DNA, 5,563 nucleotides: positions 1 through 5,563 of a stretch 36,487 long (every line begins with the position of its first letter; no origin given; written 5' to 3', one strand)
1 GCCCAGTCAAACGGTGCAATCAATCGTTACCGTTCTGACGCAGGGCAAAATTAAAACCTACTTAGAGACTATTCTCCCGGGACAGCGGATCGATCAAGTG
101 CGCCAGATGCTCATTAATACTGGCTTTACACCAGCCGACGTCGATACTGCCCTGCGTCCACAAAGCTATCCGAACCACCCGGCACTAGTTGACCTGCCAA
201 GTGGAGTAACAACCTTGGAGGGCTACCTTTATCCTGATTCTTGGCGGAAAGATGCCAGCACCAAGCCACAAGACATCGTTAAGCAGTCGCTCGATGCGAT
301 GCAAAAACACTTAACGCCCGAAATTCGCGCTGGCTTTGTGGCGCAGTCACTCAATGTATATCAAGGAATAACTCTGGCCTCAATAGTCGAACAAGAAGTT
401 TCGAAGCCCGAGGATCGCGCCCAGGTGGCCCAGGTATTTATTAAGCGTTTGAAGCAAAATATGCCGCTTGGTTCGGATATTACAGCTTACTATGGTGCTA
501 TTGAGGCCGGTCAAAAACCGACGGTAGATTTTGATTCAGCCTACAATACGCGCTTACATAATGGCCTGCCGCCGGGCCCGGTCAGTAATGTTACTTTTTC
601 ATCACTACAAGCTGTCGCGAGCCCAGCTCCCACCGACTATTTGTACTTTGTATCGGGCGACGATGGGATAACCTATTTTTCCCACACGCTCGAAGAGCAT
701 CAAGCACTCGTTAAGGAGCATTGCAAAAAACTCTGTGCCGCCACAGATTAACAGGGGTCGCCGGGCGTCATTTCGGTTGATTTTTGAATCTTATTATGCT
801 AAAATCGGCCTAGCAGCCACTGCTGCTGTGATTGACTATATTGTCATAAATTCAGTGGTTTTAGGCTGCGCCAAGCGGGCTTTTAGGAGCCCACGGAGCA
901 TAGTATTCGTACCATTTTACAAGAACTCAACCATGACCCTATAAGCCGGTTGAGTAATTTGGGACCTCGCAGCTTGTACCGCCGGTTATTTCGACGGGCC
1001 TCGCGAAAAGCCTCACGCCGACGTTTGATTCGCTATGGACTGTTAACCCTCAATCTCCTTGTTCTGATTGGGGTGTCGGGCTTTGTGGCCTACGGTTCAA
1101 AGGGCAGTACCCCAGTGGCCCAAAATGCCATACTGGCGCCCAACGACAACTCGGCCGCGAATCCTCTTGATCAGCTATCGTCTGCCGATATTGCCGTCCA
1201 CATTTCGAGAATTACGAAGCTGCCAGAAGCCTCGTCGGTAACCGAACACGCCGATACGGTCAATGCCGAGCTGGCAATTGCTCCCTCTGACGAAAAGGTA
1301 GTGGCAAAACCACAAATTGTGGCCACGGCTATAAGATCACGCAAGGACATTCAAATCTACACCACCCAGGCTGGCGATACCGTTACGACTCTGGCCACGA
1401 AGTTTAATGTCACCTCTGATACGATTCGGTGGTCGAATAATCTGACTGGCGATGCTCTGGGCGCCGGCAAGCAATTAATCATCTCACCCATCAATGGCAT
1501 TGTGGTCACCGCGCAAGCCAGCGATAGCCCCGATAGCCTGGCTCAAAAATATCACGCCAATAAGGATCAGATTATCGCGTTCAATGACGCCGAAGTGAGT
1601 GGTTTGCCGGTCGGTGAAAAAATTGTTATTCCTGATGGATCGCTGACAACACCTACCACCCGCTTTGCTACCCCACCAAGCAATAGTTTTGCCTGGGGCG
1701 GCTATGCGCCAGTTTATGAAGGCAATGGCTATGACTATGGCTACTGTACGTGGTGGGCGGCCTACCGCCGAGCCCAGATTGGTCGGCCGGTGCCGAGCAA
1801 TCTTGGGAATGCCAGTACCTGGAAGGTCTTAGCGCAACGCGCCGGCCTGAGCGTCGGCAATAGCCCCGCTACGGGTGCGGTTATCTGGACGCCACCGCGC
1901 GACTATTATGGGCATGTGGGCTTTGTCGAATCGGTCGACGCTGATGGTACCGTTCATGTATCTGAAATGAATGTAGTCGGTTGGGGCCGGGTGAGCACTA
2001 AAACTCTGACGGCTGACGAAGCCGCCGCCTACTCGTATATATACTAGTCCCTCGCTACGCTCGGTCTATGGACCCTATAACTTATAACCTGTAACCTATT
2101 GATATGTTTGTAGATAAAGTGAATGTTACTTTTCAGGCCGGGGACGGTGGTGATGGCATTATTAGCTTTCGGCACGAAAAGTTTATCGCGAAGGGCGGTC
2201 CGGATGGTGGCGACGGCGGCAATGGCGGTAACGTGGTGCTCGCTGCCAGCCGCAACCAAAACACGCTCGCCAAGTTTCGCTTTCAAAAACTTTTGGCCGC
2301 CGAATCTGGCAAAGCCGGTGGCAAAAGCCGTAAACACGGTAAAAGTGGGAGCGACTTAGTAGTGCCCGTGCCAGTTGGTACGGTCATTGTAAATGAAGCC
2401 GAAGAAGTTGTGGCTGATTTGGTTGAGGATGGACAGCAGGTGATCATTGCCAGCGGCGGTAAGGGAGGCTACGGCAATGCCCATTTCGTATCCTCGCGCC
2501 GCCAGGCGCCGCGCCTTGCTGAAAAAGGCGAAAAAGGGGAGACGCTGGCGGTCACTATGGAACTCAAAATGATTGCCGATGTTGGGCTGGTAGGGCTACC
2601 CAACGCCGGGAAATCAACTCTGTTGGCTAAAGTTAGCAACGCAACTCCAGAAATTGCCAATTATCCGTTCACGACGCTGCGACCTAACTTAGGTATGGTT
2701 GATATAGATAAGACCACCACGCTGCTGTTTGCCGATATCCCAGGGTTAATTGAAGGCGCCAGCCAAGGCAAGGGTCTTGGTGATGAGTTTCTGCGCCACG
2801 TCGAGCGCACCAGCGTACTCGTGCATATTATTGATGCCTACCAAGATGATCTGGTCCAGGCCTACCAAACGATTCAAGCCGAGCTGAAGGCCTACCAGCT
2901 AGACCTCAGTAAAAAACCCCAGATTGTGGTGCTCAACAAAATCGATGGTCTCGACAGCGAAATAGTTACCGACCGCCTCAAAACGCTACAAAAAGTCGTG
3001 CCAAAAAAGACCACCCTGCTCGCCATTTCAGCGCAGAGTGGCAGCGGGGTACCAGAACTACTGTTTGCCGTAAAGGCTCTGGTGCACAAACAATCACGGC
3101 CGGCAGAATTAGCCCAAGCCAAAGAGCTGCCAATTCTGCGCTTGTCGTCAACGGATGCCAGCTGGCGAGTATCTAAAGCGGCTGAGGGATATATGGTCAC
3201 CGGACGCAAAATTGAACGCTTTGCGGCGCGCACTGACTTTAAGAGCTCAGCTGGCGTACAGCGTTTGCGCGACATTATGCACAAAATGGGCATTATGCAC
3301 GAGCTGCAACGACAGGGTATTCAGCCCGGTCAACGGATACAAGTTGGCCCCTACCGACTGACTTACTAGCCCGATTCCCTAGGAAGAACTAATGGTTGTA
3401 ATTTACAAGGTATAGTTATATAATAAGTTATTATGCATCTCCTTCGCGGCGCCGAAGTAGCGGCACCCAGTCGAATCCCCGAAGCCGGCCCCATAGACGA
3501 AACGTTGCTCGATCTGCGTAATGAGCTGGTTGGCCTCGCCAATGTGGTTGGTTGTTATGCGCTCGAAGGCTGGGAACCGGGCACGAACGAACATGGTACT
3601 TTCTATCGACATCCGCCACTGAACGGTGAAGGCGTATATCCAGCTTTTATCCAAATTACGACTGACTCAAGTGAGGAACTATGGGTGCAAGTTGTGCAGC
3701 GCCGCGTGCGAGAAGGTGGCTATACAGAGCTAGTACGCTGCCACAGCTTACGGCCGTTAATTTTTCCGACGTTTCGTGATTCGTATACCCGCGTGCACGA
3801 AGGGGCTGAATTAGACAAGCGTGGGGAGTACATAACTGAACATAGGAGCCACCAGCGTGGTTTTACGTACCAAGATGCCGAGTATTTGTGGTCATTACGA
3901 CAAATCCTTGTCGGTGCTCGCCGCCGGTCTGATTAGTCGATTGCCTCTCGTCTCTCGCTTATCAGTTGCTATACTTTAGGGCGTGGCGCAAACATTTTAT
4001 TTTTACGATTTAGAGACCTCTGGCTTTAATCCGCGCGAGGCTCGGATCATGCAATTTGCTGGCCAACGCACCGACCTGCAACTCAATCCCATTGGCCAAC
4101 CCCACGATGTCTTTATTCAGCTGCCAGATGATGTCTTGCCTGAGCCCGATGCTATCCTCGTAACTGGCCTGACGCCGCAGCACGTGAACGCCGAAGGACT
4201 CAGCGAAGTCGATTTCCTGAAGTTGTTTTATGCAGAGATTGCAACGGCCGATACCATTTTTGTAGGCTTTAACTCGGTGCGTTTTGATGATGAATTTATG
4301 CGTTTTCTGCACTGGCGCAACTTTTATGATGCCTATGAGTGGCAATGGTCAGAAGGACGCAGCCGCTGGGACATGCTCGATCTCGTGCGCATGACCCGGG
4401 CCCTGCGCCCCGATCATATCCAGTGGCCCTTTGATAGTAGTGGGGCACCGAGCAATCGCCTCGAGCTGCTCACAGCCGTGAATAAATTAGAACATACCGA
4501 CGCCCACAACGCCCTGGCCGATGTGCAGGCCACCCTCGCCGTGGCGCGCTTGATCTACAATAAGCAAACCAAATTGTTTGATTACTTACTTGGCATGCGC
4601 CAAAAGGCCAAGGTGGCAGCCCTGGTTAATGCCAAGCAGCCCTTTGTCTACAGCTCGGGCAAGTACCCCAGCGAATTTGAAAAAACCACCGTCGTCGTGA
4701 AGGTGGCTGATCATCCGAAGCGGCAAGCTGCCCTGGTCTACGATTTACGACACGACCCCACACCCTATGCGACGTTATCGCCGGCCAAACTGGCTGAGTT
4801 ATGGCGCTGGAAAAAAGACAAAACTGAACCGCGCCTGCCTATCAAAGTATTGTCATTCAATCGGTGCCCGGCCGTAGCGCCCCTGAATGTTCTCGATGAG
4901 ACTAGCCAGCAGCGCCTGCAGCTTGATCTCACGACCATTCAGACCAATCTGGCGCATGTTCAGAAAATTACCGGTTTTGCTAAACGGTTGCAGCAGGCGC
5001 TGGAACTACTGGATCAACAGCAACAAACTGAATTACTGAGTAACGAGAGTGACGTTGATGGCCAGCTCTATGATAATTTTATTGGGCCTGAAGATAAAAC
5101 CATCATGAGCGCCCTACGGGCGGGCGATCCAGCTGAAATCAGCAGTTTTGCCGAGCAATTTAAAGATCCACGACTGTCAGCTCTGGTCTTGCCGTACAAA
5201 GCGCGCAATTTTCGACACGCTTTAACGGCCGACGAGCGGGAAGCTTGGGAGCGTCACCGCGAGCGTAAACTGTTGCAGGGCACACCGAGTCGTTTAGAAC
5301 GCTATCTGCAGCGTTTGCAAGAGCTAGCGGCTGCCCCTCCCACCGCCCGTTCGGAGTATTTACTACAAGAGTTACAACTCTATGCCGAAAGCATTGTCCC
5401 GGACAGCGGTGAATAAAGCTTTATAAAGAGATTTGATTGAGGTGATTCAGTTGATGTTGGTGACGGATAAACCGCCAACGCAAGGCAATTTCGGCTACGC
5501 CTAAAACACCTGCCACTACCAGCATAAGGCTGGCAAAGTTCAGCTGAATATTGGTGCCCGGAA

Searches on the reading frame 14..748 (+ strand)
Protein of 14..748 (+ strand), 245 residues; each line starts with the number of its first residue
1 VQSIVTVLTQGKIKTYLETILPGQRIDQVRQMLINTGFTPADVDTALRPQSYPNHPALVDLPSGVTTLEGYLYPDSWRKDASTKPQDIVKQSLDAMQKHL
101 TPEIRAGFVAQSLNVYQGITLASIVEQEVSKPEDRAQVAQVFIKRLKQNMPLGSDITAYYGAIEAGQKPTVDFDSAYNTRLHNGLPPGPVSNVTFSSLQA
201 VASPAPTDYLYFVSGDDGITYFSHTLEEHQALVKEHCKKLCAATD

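Call 73: search_protein_families(library=pfam, max_evalue=0.001, proteins=[window:14-748:+])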
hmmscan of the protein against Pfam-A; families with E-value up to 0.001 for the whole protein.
window:14-748:+ (245 aa): 1 family
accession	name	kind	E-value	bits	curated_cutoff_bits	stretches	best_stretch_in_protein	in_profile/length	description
PF02618.21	YceG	-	1.8e-55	188.8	32.4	1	2-234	55-274/275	YceG-like family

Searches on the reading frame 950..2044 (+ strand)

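Call 73: search_protein_families(library=pfam, max_evalue=0.001, proteins=[window:950-2044:+])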
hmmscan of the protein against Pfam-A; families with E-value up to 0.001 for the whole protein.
window:950-2044:+ (365 aa): 3 families
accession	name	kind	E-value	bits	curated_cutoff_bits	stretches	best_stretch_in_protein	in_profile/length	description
PF05257.22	CHAP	-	1.5e-20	73.9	26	1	257-341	2-81/81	CHAP domain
PF01476.26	LysM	-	2.1e-12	47.2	20.9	1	137-178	1-42/43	LysM domain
PF23473.1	LysM3_LYK4_5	-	0.00041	20.8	29.3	0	137-168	5-36/48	LYK4/5 LysM3 domain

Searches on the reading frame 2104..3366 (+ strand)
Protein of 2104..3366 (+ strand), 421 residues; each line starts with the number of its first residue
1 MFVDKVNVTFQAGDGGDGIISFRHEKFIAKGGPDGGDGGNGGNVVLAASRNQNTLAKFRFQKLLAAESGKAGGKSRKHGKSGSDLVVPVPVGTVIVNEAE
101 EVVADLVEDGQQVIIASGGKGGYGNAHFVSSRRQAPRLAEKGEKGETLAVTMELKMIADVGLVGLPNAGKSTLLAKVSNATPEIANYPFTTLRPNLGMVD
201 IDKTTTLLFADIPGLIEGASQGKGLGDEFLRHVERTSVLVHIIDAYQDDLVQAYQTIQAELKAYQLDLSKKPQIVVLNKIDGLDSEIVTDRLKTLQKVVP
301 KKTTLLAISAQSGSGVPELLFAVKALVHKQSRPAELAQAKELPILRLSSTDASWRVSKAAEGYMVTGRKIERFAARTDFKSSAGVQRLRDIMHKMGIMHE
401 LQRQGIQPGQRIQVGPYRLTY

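Call 73: search_protein_families(library=pfam, max_evalue=0.001, proteins=[window:2104-3366:+])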
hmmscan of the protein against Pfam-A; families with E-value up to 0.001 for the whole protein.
window:2104-3366:+ (421 aa): 6 families
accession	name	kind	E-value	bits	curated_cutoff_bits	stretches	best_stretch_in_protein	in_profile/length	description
PF01018.28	GTP1_OBG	-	9.5e-57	191.4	27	1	3-156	1-155/155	GTP1/OBG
PF01926.29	MMR_HSR1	-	6.6e-26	91.1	21.9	1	159-279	1-113/113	50S ribosome-binding GTPase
PF09269.16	DUF1967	-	3.6e-15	56.2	27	1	360-421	9-70/70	Domain of unknown function (DUF1967)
PF02421.24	FeoB_N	-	2.3e-13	50.4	27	1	160-320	3-153/156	Ferrous iron transport protein B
PF00009.33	GTP_EFTU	-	1e-06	28.9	26.5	1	236-327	93-186/188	Elongation factor Tu GTP binding domain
PF00025.27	Arf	-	1.5e-06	28.2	22.3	1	160-320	17-167/174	ADP-ribosylation factor family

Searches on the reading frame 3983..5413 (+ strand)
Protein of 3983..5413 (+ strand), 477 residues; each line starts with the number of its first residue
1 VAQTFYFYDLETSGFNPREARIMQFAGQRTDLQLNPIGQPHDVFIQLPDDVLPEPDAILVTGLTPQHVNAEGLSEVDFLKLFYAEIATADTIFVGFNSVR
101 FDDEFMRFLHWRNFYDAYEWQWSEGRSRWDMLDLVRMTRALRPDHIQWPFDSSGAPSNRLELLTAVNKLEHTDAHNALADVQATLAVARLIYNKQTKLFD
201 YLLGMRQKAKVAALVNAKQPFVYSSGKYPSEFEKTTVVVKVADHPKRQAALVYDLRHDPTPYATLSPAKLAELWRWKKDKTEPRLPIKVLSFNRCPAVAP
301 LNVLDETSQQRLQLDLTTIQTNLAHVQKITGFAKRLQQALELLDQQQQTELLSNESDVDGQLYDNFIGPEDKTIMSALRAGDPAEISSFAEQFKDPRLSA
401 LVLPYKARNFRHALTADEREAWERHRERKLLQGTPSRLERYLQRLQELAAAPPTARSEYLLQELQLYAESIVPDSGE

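Call 6: search_protein_families(library=pfam, max_evalue=0.1, proteins=[window:3983-5413:+])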
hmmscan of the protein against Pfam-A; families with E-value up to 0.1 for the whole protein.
window:3983-5413:+ (477 aa): 2 families
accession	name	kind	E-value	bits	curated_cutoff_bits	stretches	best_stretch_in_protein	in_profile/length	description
PF08411.15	Exonuc_X-T_C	-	2.3e-58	197.9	27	1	206-469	1-268/269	Exonuclease C-terminal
PF00929.31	RNase_T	-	1.7e-17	64.9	24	1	7-187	2-163/164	Exonuclease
